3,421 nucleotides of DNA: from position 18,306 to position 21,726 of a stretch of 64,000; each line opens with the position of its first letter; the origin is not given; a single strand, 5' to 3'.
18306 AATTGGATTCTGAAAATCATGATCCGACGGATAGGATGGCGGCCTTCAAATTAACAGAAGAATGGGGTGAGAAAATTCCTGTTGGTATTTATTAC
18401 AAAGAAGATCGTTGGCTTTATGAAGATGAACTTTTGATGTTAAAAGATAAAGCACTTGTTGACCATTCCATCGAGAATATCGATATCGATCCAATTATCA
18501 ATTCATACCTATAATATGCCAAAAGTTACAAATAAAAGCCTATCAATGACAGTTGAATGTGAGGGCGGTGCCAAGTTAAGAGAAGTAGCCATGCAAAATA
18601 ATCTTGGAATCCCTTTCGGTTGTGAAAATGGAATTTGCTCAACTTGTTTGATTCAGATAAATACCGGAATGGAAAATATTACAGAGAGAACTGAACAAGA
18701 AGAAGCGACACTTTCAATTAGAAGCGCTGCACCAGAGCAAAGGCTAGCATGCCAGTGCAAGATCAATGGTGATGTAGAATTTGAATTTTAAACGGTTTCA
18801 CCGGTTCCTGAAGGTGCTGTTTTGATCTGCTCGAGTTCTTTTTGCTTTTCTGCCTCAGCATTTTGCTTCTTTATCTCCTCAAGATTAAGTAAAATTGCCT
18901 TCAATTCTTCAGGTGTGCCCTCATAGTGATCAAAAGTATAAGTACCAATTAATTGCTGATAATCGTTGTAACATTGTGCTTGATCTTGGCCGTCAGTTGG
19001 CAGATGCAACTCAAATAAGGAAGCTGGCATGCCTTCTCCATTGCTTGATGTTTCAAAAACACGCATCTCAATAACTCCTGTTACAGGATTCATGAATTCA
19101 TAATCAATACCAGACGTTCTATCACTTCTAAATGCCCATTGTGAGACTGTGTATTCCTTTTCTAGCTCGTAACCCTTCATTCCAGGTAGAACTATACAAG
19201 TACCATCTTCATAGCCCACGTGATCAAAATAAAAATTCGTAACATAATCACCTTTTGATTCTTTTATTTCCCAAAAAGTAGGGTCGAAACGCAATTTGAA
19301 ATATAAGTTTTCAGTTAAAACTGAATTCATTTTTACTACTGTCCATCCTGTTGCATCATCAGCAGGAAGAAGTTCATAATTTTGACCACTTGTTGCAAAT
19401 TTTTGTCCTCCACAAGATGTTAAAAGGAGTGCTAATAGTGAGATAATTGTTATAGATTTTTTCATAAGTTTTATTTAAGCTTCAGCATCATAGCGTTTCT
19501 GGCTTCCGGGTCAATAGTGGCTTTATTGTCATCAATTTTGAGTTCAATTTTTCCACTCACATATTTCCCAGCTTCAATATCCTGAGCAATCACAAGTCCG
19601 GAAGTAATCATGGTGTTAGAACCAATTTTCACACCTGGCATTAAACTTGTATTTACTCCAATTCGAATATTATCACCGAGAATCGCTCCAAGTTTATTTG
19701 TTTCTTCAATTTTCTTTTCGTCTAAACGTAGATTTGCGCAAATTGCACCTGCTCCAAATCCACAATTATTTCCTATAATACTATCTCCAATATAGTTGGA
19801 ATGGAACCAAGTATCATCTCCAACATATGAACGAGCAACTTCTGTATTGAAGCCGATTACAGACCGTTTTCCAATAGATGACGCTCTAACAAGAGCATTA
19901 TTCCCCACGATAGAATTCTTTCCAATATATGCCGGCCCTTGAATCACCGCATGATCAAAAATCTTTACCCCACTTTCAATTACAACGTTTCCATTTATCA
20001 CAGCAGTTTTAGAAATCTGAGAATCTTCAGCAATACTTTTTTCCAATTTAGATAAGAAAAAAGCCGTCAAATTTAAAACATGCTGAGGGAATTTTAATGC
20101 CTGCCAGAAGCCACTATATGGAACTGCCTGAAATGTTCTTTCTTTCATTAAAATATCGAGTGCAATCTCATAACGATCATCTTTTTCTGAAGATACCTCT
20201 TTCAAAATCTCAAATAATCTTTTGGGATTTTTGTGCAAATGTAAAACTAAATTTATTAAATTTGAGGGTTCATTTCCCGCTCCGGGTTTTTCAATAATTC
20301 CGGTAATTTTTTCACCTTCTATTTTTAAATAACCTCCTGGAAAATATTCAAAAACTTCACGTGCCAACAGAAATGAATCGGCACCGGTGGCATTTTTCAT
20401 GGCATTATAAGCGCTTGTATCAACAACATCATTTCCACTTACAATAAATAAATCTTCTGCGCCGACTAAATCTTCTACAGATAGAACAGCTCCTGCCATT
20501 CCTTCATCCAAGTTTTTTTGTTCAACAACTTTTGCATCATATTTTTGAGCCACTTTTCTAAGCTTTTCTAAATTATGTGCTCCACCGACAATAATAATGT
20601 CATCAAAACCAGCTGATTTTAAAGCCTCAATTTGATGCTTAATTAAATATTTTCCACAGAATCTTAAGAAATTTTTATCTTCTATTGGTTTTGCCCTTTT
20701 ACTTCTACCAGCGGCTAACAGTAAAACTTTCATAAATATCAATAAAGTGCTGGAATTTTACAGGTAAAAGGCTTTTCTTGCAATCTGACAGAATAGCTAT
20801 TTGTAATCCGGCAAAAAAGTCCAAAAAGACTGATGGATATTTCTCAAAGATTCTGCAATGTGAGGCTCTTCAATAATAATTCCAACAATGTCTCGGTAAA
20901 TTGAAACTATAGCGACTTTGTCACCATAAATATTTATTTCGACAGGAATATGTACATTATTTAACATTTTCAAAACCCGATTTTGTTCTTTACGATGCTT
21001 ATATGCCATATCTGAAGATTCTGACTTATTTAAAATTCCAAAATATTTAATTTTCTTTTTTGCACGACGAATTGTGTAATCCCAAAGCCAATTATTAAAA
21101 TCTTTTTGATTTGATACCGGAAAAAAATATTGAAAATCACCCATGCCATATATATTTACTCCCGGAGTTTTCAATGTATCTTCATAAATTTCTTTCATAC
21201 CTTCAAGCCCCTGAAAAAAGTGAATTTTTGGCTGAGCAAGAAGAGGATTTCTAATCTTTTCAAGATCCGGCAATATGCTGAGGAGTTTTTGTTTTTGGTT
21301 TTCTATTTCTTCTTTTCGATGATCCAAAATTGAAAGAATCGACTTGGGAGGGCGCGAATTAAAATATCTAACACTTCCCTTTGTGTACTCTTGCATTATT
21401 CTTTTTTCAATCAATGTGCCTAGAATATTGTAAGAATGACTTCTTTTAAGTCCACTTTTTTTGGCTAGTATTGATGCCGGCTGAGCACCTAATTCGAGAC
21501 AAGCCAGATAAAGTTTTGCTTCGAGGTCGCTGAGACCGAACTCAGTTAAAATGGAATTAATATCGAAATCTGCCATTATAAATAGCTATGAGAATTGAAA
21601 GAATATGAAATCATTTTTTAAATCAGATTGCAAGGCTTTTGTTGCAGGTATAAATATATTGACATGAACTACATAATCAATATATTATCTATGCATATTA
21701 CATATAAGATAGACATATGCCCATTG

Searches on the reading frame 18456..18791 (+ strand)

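Call 18: search_protein_families(library=pfam, proteins=[window:18456-18791:+], max_evalue=0.001)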
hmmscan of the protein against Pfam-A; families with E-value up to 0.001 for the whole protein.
window:18456-18791:+ (111 aa): 1 family
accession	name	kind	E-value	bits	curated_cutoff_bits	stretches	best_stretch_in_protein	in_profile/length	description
PF00111.32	Fer2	-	2.2e-12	47.2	21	1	30-103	7-76/77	2Fe-2S iron-sulfur cluster binding domain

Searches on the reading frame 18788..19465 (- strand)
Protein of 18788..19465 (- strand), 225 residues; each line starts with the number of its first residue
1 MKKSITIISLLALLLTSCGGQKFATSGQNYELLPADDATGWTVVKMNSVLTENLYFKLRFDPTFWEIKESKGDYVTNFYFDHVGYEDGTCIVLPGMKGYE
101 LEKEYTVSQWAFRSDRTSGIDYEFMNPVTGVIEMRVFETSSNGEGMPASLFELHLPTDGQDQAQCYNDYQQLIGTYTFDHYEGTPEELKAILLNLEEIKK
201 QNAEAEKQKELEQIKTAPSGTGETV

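Call 18: search_protein_families(library=pfam, proteins=[window:18788-19465:-], max_evalue=0.001)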
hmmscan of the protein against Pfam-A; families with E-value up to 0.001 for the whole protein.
window:18788-19465:- (225 aa): 0 families

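Call 71: search_protein_families(library=ncbifam, proteins=[window:18788-19465:-], max_evalue=0.1)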
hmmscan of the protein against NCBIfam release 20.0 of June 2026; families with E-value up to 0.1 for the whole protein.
window:18788-19465:- (225 aa): 1 family
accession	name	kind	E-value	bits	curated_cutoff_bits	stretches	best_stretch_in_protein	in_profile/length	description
NF041193.1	lipo_SP0191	subfamily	0.027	14.5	75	0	1-26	1-26/190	SP0191 family lipoprotein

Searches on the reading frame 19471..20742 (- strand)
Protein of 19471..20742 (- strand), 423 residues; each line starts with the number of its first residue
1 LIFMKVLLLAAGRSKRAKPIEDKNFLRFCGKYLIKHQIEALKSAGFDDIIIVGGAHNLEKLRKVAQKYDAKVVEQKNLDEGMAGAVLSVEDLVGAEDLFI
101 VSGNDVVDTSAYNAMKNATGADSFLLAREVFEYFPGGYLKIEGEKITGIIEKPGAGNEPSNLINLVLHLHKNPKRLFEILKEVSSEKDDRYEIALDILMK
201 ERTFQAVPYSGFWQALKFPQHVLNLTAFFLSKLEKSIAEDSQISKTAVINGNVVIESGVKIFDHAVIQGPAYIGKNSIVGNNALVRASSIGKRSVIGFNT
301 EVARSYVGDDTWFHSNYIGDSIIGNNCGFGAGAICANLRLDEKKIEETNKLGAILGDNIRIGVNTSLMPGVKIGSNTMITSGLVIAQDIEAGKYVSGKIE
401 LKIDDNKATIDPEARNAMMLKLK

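Call 18: search_protein_families(library=pfam, proteins=[window:19471-20742:-], max_evalue=0.001)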
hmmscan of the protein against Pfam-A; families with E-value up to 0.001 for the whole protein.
window:19471-20742:- (423 aa): 5 families
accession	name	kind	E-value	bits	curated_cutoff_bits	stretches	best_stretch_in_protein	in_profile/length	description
PF00132.30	Hexapep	-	3.2e-17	61.9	27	3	252-286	1-35/36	Bacterial transferase hexapeptide (six repeats)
PF12804.13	NTP_transf_3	-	3.2e-15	57.1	27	1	7-102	2-93/160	MobA-like NTP transferase domain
PF25084.1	LbH_EIF2B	-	2.4e-12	47.2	54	1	252-312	3-63/105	EIF2B subunit epsilon LbH domain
PF00483.29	NTP_transferase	-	2.2e-11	44.3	21.2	1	6-213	2-226/245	Nucleotidyl transferase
PF01128.25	IspD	-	2.7e-05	24.5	27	1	5-74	2-72/221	2-C-methyl-D-erythritol 4-phosphate cytidylyltransferase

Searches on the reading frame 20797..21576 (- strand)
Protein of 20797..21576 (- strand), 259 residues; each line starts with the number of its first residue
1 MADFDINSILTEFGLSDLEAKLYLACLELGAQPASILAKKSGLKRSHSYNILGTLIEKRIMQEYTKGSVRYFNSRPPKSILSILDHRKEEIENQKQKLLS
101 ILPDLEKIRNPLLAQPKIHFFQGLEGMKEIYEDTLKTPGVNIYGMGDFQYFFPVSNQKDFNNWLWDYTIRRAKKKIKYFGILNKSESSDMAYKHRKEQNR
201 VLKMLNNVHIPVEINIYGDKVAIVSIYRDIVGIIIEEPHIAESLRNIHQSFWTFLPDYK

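Call 3: search_protein_families(library=pfam, proteins=[window:20797-21576:-], max_evalue=1)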
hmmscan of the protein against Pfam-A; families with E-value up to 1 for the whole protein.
window:20797-21576:- (259 aa): 1 family
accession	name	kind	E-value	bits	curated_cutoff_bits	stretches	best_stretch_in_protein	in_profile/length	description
PF01978.25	TrmB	-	4.5e-08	33.3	25.6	1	10-60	1-51/68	Sugar-specific transcriptional regulator TrmB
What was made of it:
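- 20797..21576 (-): TrmB-family winged-helix protein (259 aa), divergent from copies 1-4. PF01978, E 4.5e-8 (call 3).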

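Call 4: search_protein_families(library=ncbifam, proteins=[window:20797-21576:-], max_evalue=1)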
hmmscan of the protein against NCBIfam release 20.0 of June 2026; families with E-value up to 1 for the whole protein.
window:20797-21576:- (259 aa): 4 families
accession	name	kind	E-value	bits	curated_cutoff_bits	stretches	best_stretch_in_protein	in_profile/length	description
NF047390.1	TransRegTrmBL1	equivalog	6.6e-06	25.3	650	1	4-100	4-100/341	HTH-type sugar sensing transcriptional regulator TrmBL1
NF040851.1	tran_reg_TrmB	equivalog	0.006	15.8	600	1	6-136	7-129/338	HTH-type sugar-sensing transcriptional regulator TrmB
NF010251.0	PRK13696.1-3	equivalog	0.019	15.4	101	1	170-194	42-66/84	hypothetical protein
NF047392.1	TransRegTrmBHalo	equivalog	0.18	10.7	500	1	6-78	9-73/349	HTH-type sugar sensing transcriptional regulator TrmB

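Call 36: search_protein_families(library=padloc, proteins=[window:20797-21576:-], max_evalue=0.01)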
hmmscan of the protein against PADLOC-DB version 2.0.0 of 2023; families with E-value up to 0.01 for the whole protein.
window:20797-21576:- (259 aa): 1 family
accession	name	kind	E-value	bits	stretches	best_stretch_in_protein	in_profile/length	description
PDLC03269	MTase_II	-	0.0043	14.2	0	50-75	294-319/437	Type II methyltransferase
